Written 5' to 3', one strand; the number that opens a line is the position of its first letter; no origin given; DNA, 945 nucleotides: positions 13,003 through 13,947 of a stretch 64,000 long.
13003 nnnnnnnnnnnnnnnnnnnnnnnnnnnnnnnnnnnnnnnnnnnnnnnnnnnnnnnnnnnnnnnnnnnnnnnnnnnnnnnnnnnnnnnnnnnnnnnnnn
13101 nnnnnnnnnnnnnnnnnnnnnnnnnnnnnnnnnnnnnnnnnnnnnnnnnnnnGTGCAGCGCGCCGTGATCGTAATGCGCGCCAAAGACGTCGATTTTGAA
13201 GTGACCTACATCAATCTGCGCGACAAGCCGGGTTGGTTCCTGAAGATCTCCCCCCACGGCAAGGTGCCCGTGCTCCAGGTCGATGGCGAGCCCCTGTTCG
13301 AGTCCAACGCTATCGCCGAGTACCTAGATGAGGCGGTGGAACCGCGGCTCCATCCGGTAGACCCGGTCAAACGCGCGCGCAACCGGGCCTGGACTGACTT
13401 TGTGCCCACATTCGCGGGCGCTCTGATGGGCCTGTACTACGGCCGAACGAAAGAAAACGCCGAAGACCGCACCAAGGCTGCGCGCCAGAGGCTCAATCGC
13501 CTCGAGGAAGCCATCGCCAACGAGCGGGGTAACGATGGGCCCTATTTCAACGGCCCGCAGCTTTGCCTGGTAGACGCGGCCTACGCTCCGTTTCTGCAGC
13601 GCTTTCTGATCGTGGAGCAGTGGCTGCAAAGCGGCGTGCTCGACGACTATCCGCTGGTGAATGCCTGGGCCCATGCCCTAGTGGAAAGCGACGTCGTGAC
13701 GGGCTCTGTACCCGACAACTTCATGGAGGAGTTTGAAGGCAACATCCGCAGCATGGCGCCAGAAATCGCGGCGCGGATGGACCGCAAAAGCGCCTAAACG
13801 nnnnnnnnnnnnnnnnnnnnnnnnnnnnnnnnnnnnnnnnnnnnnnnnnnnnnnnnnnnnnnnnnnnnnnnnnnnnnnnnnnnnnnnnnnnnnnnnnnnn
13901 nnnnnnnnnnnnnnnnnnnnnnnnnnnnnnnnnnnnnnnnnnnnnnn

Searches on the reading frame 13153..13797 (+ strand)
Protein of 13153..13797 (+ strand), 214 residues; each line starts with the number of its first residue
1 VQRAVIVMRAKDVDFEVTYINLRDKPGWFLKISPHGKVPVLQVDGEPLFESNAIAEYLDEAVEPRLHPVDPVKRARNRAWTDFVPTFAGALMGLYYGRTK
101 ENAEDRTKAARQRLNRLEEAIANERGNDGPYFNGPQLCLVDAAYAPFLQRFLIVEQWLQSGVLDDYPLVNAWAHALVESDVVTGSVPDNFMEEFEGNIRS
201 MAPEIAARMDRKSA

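Call 15: search_protein_families(library=pfam, proteins=[window:13153-13797:+], max_evalue=0.00001)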
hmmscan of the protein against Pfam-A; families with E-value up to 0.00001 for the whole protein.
window:13153-13797:+ (214 aa): 6 families
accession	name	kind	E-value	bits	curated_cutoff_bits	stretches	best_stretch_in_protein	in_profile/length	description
PF13409.12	GST_N_2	-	2.7e-15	57.2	25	1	2-60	6-69/70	Glutathione S-transferase, N-terminal domain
PF02798.26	GST_N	-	6.3e-15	55.7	20.9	1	3-60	16-76/76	Glutathione S-transferase, N-terminal domain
PF13417.12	GST_N_3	-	1.3e-14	54.7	22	1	2-64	11-73/75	Glutathione S-transferase, N-terminal domain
PF16865.10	GST_C_5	-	2.8e-06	28.3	27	1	87-175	9-98/108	Glutathione S-transferase, C-terminal domain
PF13410.11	GST_C_2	-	3.1e-06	27.6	24.9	1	107-172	4-66/69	Glutathione S-transferase, C-terminal domain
PF22441.2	CLIC-like_N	-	3.3e-06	27.6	23.5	0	2-64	23-85/86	CLIC-like N-terminal domain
